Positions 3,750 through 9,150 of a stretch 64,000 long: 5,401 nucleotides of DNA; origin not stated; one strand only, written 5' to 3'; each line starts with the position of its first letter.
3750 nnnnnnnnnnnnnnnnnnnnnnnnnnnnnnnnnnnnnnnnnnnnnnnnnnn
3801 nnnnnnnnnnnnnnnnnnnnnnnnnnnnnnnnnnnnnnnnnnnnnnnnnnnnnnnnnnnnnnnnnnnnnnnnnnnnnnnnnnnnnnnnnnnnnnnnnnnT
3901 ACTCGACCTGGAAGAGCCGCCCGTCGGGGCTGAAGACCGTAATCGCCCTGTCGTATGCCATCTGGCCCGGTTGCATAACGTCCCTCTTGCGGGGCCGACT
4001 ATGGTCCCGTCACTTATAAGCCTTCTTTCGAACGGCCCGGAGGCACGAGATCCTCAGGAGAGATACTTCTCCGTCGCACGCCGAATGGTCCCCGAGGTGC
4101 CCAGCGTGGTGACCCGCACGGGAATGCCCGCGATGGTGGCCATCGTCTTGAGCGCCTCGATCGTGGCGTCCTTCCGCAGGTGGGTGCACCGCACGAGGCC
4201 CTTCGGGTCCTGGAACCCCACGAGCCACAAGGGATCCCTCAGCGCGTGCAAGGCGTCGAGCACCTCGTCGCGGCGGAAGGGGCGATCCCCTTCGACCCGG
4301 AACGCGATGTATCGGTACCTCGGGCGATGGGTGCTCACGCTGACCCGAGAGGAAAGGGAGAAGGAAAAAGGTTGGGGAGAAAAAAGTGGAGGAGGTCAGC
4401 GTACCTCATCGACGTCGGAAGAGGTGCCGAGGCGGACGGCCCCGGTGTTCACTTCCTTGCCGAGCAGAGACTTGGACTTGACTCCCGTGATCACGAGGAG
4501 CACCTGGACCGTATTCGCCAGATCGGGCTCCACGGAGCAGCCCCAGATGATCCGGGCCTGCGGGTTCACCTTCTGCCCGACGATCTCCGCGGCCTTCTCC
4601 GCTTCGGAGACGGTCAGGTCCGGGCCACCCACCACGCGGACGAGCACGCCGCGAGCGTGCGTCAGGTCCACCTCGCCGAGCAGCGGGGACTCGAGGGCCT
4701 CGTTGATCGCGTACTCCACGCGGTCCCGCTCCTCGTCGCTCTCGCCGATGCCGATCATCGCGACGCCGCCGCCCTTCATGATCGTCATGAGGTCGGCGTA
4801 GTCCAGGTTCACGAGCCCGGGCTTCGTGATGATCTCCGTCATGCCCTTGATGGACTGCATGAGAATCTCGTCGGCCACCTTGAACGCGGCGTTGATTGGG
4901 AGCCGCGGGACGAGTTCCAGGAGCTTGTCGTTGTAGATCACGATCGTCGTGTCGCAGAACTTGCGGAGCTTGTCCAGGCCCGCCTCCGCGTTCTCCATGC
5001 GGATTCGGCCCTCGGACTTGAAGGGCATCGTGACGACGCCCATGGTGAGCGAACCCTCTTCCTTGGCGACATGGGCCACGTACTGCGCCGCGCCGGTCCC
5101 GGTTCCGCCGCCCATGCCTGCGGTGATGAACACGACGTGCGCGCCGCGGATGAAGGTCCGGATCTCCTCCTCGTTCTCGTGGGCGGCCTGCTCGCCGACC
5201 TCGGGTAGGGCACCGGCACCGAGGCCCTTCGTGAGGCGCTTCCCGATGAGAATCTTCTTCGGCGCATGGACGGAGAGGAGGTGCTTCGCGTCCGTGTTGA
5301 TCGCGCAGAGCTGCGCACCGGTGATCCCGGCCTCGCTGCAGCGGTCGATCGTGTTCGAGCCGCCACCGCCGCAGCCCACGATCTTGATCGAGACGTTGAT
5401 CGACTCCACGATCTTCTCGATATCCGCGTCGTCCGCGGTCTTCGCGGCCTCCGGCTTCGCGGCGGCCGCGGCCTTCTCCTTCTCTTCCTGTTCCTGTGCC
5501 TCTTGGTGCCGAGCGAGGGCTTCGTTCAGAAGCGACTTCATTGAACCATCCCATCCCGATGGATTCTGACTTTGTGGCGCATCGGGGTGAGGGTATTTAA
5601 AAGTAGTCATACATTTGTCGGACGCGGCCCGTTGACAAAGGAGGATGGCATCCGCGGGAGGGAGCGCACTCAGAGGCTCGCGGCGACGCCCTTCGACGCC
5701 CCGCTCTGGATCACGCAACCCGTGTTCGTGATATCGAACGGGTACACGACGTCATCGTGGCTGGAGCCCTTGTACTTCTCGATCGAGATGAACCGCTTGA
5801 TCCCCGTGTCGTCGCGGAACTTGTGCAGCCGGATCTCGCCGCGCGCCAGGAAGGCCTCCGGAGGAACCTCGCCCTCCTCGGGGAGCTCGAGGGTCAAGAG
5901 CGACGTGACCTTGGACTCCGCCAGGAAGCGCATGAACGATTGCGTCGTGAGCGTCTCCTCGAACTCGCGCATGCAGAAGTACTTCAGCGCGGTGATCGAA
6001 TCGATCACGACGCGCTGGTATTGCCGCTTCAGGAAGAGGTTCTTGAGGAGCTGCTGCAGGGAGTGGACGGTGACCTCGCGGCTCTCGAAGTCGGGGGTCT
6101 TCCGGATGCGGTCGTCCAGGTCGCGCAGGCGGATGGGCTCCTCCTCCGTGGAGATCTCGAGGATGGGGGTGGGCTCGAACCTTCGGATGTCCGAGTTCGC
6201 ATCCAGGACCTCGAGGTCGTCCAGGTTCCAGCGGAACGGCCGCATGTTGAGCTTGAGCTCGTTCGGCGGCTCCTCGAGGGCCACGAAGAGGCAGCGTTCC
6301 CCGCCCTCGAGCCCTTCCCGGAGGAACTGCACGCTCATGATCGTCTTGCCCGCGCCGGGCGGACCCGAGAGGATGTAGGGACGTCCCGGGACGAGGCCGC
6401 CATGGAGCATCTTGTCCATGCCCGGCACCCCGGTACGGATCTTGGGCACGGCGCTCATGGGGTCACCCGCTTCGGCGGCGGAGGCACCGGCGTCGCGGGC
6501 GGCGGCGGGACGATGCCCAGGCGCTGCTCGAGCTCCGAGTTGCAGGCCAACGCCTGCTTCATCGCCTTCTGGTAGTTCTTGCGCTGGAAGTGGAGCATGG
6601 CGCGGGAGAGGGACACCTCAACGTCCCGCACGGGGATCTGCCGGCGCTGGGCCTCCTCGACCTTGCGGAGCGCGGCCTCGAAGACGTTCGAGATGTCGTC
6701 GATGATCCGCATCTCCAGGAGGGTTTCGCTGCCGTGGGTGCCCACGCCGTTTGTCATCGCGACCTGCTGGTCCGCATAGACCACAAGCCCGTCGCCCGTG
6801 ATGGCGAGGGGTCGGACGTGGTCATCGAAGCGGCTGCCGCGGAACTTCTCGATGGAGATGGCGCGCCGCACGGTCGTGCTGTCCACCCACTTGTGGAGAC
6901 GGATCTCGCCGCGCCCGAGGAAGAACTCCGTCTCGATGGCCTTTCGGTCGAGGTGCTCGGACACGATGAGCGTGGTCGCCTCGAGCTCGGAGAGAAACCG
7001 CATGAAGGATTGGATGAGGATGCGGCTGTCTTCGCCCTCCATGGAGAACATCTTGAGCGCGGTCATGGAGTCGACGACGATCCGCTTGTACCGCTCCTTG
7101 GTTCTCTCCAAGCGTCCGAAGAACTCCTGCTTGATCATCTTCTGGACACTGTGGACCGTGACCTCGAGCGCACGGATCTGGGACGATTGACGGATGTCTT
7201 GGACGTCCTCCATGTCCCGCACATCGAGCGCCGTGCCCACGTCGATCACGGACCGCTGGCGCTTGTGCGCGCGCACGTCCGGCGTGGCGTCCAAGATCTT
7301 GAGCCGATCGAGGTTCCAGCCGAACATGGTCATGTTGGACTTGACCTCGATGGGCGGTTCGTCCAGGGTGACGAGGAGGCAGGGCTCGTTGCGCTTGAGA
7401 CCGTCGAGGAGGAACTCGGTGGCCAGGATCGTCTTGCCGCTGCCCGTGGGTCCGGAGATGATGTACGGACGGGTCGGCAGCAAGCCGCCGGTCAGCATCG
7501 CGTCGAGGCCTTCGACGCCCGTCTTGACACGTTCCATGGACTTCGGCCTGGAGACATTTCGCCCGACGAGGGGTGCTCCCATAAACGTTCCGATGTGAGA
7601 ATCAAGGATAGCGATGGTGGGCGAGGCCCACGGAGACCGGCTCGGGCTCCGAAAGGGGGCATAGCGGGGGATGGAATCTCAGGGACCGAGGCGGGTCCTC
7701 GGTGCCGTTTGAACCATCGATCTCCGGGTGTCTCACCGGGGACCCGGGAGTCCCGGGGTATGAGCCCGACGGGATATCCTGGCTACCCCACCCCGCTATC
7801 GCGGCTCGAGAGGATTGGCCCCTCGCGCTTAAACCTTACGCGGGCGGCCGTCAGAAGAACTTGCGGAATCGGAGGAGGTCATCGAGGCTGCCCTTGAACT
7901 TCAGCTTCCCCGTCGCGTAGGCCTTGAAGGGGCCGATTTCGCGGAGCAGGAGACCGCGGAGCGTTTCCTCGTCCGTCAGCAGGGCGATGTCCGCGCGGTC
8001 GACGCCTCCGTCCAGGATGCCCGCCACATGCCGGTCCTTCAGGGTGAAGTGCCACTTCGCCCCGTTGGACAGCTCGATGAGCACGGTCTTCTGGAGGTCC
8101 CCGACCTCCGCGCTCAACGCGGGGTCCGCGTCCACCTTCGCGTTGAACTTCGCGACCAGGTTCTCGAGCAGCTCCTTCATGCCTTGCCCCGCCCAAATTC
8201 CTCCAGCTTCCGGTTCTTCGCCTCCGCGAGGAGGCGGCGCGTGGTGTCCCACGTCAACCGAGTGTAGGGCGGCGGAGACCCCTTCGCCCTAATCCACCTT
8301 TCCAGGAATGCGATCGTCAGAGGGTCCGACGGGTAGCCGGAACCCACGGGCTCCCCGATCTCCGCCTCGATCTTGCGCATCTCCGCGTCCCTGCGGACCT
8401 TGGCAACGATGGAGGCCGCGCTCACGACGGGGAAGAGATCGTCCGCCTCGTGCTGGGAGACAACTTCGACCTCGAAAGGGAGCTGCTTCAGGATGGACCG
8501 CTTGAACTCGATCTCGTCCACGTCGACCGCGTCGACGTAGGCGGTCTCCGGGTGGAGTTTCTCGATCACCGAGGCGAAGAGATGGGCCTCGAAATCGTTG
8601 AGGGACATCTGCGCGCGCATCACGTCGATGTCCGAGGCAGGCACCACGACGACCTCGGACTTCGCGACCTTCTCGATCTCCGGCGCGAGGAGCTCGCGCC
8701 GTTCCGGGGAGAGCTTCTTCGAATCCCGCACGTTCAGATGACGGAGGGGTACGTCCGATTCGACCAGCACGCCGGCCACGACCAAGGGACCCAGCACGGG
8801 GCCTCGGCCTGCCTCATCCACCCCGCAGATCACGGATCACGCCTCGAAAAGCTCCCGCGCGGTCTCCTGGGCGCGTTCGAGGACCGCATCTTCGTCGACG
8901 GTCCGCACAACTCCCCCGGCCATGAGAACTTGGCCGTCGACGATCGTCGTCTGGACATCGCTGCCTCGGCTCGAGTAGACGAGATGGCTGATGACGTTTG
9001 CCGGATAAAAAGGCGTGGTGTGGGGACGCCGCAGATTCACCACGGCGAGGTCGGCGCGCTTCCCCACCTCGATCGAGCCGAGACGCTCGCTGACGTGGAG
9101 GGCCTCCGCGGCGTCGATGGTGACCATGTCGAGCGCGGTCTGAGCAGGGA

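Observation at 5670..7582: Two tandem, translationally coupled single-domain KaiC/RecA-like ATPases directly upstream of ftsZ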

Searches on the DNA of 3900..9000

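Call 9: search_rna_families(source=window, start=3900, end=9000, threshold=evalue, max_evalue=1, show_alignments=2)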
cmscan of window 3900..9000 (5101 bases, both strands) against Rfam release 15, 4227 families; matches with E-value up to 1: 2.
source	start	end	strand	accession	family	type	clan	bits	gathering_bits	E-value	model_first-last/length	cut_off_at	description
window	4097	4259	+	RF02836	Bcj14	Gene; sRNA;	-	25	59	0.19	1-171/171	no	Burkholderia RNA 14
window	3954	3996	-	RF01090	RF_site4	Cis-reg; frameshift_element;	-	22.6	45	1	13-57/66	no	Edr gene ribosomal frameshift signal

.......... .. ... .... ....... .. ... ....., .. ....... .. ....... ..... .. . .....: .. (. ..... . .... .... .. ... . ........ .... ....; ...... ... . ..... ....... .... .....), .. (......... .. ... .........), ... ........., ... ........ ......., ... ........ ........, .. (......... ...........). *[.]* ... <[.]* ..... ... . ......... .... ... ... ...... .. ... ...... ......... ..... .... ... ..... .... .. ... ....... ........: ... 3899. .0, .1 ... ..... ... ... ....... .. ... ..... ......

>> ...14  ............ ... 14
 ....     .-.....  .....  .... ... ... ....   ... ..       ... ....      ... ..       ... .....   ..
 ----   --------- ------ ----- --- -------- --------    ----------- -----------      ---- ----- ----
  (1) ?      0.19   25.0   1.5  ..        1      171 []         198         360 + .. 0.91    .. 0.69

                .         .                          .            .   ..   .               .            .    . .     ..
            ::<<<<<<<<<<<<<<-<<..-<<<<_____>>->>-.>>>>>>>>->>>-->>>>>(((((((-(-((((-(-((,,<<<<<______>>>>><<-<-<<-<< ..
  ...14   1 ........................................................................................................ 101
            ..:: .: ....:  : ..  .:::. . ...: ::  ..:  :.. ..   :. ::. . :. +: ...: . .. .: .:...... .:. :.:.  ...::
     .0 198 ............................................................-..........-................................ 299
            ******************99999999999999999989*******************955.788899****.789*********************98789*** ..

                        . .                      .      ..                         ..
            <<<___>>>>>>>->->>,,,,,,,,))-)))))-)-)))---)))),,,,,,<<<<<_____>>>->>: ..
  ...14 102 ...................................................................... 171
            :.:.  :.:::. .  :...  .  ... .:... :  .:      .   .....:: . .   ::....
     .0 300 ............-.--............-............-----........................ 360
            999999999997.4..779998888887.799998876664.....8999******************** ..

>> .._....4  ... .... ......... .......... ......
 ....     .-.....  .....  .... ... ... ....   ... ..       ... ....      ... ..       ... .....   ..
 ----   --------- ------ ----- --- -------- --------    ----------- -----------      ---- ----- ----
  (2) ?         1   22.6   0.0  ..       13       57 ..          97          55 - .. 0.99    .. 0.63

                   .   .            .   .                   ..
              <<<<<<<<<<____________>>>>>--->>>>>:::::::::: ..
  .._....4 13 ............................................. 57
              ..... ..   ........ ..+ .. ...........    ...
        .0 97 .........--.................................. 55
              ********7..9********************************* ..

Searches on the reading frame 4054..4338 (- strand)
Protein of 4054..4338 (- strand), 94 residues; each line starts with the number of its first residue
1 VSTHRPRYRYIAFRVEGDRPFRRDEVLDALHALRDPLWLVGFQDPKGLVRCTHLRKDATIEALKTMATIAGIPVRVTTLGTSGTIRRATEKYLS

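Call 3: search_protein_families(library=pfam, proteins=[window:4054-4338:-], max_evalue=0.01)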
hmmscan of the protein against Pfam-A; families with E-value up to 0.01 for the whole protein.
window:4054-4338:- (94 aa): 1 family
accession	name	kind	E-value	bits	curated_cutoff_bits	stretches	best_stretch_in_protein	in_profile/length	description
PF01900.24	RNase_P_Rpp14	-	4.6e-09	36.8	23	1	45-93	56-104/104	Rpp14/Pop5 family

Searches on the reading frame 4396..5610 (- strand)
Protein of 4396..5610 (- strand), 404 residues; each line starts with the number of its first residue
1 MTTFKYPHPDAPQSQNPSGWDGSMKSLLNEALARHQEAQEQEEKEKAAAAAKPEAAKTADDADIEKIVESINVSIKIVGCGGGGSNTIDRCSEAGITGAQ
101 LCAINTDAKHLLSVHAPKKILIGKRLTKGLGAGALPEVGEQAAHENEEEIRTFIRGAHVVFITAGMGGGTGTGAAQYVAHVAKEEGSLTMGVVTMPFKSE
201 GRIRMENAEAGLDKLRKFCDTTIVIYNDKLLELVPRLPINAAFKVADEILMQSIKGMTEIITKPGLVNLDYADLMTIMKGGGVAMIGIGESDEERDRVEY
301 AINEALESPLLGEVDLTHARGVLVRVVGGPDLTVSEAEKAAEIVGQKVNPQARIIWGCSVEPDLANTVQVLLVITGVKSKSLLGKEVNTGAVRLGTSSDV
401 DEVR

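Call 3: search_protein_families(library=pfam, proteins=[window:4396-5610:-], max_evalue=0.01)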
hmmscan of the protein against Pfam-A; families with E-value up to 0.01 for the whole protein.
window:4396-5610:- (404 aa): 2 families
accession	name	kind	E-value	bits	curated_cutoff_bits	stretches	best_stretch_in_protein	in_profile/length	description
PF00091.31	Tubulin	-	4.9e-48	164.4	33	1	74-234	1-189/190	Tubulin/FtsZ family, GTPase domain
PF12327.13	FtsZ_C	-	1.2e-27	96.4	27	1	282-378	1-95/95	FtsZ family, C-terminal domain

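Call 4: search_protein_families(library=ncbifam, proteins=[window:4396-5610:-], max_evalue=0.01)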
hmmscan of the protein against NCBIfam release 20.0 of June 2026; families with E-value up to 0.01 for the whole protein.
window:4396-5610:- (404 aa): 1 family
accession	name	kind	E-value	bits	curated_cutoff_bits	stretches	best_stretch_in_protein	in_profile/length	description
TIGR00065.1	ftsZ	equivalog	3.3e-119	398.3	295.2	1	62-386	7-333/353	cell division protein FtsZ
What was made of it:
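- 4396..5541 (-): ftsZ, 381 aa. A neighbour of the pair, not part of its operon. TIGR00065 at 398 bits, with the Tubulin and FtsZ_C Pfam domains (calls 3, 4).
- Closest known: Cyanobacterial KaiC. Different: Scores are far below the equivalog cut-offs (call 4).
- Checked: It follows on the same strand (TIGR00065, 398 bits; call 4).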
